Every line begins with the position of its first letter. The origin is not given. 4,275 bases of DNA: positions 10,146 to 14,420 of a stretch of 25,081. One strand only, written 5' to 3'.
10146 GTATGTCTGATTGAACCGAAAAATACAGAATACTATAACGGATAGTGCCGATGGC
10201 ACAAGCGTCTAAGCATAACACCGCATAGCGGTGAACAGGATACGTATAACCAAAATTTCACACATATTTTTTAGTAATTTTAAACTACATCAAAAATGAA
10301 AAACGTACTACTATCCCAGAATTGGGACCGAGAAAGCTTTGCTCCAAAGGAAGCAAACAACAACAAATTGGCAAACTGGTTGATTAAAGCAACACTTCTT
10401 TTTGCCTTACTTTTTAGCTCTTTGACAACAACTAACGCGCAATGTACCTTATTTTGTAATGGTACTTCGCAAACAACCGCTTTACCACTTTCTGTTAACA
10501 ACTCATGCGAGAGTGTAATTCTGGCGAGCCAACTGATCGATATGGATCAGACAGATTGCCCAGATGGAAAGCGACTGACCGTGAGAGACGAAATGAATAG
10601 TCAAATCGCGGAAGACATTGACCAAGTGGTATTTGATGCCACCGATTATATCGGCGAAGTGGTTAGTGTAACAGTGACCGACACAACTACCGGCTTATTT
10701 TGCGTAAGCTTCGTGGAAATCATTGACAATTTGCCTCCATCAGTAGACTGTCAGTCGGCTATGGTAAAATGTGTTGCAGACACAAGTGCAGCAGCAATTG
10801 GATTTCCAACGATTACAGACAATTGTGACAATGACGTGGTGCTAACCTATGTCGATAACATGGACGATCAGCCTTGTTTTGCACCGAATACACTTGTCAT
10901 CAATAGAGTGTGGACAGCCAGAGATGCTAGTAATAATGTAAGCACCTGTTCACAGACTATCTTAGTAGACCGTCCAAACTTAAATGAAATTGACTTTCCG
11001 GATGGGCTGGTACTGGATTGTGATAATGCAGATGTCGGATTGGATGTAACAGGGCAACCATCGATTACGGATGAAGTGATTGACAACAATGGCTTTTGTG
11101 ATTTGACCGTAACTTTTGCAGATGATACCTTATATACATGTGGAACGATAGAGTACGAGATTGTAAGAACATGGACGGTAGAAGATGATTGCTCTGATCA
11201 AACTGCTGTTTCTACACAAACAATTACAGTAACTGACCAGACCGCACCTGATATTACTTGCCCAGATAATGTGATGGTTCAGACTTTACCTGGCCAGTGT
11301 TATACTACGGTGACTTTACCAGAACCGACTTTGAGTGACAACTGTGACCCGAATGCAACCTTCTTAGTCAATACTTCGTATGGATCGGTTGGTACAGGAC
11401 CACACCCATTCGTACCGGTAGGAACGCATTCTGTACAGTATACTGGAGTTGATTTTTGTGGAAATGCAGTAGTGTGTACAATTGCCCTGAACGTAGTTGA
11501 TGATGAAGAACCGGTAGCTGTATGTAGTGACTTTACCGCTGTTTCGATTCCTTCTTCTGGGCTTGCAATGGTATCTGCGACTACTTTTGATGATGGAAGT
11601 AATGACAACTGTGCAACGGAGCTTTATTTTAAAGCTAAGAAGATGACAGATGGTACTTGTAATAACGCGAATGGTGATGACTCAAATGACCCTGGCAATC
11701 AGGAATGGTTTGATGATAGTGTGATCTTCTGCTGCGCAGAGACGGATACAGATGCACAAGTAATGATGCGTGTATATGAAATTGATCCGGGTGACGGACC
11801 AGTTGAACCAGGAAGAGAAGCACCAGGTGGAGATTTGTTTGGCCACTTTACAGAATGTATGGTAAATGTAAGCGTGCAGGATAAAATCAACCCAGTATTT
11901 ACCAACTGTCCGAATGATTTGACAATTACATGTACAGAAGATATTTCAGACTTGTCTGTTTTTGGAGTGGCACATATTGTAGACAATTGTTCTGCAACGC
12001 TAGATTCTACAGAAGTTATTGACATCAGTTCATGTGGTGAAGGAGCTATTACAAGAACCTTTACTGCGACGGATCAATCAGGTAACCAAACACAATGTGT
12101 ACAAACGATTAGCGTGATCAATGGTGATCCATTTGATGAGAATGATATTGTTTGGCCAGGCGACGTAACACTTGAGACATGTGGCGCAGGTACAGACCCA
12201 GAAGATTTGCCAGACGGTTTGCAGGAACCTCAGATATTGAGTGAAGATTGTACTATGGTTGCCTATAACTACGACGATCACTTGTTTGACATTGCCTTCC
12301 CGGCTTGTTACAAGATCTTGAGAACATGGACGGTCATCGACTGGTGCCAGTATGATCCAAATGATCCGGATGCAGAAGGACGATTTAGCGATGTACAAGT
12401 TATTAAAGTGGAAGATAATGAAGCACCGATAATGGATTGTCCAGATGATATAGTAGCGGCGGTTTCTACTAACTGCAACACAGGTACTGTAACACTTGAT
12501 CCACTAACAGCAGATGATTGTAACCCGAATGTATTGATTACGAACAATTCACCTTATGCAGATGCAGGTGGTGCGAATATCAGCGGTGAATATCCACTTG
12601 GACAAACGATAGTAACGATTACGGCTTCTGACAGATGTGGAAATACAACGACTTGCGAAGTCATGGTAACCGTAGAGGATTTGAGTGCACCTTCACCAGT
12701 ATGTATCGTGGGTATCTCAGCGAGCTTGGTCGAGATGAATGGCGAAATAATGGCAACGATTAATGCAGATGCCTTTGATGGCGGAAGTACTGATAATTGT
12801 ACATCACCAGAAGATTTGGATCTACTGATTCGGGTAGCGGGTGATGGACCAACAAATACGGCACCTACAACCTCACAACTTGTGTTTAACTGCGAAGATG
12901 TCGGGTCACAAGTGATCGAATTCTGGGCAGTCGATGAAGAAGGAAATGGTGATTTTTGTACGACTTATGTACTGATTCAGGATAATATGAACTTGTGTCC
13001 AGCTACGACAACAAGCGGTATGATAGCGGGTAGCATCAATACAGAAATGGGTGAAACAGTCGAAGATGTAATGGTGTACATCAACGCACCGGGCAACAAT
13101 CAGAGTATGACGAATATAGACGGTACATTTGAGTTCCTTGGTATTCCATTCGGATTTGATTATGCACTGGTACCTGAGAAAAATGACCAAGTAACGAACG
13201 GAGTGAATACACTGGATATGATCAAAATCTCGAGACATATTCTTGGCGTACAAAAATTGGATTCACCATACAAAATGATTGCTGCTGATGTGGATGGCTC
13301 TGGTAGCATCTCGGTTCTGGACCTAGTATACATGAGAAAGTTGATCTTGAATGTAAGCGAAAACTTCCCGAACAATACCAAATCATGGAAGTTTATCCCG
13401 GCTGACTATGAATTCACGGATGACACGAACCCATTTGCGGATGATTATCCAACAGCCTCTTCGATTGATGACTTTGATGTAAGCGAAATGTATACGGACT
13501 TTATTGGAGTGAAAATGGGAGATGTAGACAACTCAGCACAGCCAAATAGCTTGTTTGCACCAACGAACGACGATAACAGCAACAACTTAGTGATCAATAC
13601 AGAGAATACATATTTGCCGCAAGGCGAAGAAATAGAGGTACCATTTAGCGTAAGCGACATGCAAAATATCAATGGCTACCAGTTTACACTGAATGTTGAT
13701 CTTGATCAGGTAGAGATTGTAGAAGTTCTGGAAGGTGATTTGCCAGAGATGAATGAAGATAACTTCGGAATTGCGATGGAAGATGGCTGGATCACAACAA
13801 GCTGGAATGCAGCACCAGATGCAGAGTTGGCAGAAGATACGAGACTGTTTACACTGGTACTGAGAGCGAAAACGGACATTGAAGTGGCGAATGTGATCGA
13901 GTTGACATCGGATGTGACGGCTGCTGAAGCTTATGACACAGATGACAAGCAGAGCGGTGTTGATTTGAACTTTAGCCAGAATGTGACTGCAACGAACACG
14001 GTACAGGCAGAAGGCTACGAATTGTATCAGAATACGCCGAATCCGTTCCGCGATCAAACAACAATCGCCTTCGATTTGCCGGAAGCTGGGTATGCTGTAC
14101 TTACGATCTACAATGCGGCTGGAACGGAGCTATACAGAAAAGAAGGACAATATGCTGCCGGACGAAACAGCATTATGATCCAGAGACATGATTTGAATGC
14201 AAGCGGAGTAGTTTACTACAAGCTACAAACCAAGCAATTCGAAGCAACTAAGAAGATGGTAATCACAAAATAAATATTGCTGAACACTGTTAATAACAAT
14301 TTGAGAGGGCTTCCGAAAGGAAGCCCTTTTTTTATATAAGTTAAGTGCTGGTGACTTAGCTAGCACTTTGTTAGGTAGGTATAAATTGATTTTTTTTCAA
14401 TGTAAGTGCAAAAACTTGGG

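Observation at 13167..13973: Dockerin-like plus cohesin-like module pair in the same polypeptide, upstream of a T9SS type A CTD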

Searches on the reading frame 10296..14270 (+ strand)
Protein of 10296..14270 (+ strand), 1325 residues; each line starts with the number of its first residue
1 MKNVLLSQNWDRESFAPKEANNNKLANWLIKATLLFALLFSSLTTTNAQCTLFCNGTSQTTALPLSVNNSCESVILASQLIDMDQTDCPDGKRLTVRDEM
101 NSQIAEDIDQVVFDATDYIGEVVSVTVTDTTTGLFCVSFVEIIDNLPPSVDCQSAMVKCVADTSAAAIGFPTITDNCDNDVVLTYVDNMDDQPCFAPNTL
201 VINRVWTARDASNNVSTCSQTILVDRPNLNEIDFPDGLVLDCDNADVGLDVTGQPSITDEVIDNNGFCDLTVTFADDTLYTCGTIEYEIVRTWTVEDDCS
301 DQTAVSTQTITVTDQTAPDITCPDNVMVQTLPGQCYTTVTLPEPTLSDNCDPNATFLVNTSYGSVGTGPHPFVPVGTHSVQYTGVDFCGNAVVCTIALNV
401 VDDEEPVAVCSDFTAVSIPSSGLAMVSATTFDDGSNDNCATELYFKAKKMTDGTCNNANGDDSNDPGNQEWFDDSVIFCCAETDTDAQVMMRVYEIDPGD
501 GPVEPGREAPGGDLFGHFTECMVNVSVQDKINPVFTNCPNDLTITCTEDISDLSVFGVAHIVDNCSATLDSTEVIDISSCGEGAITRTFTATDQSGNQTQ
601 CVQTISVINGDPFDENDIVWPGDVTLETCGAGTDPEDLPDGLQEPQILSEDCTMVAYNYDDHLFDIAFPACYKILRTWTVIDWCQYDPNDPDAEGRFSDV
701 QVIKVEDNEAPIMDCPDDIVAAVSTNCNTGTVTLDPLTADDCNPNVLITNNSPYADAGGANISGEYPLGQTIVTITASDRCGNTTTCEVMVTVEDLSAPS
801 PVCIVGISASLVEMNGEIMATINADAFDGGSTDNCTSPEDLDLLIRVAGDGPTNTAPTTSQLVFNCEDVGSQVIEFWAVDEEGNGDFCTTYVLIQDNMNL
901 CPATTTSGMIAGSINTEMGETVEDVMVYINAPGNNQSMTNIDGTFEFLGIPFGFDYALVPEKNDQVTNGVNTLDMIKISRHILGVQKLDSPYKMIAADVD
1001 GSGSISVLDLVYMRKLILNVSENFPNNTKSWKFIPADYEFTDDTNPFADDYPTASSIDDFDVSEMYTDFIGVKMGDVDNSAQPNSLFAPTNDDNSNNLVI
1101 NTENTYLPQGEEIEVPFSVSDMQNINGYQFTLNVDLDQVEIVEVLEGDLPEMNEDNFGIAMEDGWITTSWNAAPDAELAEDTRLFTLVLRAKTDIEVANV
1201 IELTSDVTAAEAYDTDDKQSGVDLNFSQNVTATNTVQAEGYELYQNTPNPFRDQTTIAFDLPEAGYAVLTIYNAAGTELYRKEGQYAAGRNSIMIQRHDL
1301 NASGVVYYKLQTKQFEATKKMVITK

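Call 6: search_protein_families(library=pfam, proteins=[window:10296-14270:+], max_evalue=0.1)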
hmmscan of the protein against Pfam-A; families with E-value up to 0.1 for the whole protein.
window:10296-14270:+ (1325 aa): 5 families
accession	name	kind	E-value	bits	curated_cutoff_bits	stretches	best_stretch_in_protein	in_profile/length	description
PF02494.22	HYR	-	1.4e-16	61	21.7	2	314-399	2-80/81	HYR domain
PF23237.1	HYR_4C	-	1.7e-08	35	27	2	538-607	5-73/73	HYR-like domain with 4 cysteines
PF00963.24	Cohesin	-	5.6e-08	33.5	24.1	1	1100-1211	5-122/139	Cohesin domain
PF18962.6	Por_Secre_tail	-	0.00013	22.6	27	1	1248-1323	3-75/75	Secretion system C-terminal sorting domain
PF00404.24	Dockerin_1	-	0.0022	18.6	22.9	1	970-1017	10-56/57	Dockerin type I domain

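Call 7: search_protein_families(library=ncbifam, proteins=[window:10296-14270:+], max_evalue=0.1)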
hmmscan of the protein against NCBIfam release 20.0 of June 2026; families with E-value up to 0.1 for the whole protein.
window:10296-14270:+ (1325 aa): 2 families
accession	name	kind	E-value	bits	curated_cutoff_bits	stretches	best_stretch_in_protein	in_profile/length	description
TIGR04183.1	Por_Secre_tail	domain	1.1e-06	28.5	23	1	1247-1323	2-71/72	T9SS type A sorting domain-containing protein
NF047446.1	barrel_OmpL47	domain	4.9e-06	26.9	40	0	366-391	33-58/68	OmpL47-type beta-barrel domain-containing protein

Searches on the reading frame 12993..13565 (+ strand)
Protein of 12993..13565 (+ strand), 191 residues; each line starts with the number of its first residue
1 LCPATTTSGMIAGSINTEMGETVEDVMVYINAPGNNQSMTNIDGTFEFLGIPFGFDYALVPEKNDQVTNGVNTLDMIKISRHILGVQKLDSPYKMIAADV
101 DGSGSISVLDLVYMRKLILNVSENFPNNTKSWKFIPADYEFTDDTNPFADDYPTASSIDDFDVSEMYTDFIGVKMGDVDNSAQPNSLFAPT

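Call 17: search_solved_structures(query=A1, max_evalue=1, show_alignments=3)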
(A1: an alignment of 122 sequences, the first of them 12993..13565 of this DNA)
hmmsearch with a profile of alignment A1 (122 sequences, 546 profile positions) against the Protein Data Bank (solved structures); distinct sequences matched with E-value up to 1: 40.
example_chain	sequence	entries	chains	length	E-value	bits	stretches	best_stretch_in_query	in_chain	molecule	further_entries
4uyp_B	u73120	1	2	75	3.6e-07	32.4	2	218-246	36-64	Cellulosomal scaffoldin adaptor protein B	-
4uyq_B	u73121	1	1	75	3.6e-07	32.4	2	218-246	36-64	Cellulosomal scaffoldin adaptor protein B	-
8zvk_A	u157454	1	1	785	3.8e-07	32.4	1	197-250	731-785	AaBgIC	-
3l8q_A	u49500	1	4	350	1.1e-06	30.8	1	318-375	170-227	Cellulosomal scaffoldin adaptor protein B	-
9c7v_B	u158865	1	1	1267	1.5e-06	30.3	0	134-197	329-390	BOS complex subunit NOMO2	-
4dh2_B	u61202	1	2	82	5e-05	25.3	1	222-253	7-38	Dockerin type 1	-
4uyp_A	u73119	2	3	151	0.00011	24.2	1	325-447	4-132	Cellulosomal scaffoldin anchoring protein C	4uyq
4ums_A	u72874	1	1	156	0.00013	24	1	332-421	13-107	CELLULOSOMAL ANCHORING SCAFFOLDIN B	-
2vn5_B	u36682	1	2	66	0.00014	23.8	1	224-253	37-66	ENDOGLUCANASE A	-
3fnk_A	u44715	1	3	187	0.00068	21.6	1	324-375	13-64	Cellulosomal scaffoldin adaptor protein B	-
2vn6_B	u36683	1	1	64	0.0012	20.8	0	224-250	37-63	ENDOGLUCANASE A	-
3ghp_A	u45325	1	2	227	0.0013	20.7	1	324-375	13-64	Cellulosomal scaffoldin adaptor protein B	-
2mte_A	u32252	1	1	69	0.002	20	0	224-245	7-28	Cellulose 1,4-beta-cellobiosidase (reducing end) CelS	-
1daq_A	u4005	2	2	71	0.002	20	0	224-245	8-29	ENDOGLUCANASE SS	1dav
4u3s_A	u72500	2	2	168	0.0024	19.8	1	323-375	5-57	Cellulosomal scaffoldin adaptor protein B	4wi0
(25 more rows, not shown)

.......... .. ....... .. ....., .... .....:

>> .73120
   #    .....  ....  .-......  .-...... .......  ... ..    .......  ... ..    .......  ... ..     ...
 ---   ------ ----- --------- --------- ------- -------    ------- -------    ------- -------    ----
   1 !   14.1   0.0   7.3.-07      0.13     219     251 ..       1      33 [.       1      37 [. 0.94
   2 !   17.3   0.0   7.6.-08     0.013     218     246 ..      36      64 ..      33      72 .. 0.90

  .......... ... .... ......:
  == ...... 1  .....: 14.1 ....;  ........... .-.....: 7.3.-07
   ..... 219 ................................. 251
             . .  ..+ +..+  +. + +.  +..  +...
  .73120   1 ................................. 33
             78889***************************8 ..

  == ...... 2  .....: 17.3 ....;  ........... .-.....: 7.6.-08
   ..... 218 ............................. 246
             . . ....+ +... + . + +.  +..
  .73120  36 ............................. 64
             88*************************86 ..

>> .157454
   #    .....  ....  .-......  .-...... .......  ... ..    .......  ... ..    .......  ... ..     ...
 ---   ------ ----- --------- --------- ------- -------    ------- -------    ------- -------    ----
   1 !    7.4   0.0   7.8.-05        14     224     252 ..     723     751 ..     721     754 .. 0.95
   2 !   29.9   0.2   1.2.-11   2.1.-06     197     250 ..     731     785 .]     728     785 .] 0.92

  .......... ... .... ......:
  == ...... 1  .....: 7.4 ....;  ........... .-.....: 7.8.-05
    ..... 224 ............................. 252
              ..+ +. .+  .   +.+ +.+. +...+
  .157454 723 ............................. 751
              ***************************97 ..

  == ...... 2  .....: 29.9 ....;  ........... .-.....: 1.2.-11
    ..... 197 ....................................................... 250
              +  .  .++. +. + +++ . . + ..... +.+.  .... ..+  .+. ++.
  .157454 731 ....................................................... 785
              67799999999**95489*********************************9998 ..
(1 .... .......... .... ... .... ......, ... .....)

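Call 21: predict_structure(alignment_id=A1)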
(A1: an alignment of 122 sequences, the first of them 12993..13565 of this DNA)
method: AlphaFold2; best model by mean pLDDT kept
length: 191 residues; sequences in the alignment: 122
mean_pLDDT: 93.3   pTM: 0.87
mean pLDDT of the five models: 93.3, 92.8, 91.4, 91.3, 91.2
residues with pLDDT >= 90: 172; 70-90: 11; 50-70: 7; < 50: 1
segments of 3 or more residues with pLDDT < 50: none
pLDDT, mean of each block of 10 residues (from residue 1): 74 96 96 89 95 94 94 97 97 98 97 97 93 97 96 95 95 97 81 38
secondary structure, 60 per line:
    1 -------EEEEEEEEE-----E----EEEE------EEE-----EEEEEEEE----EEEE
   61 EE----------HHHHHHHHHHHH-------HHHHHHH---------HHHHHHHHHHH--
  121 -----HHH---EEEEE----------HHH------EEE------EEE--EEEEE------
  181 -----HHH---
elements in order: E8-16 E27-30 E37-39 E45-52 E57-62 H73-84 H92-98 H108-118 E132-136 E156-158 E165-167 E170-174
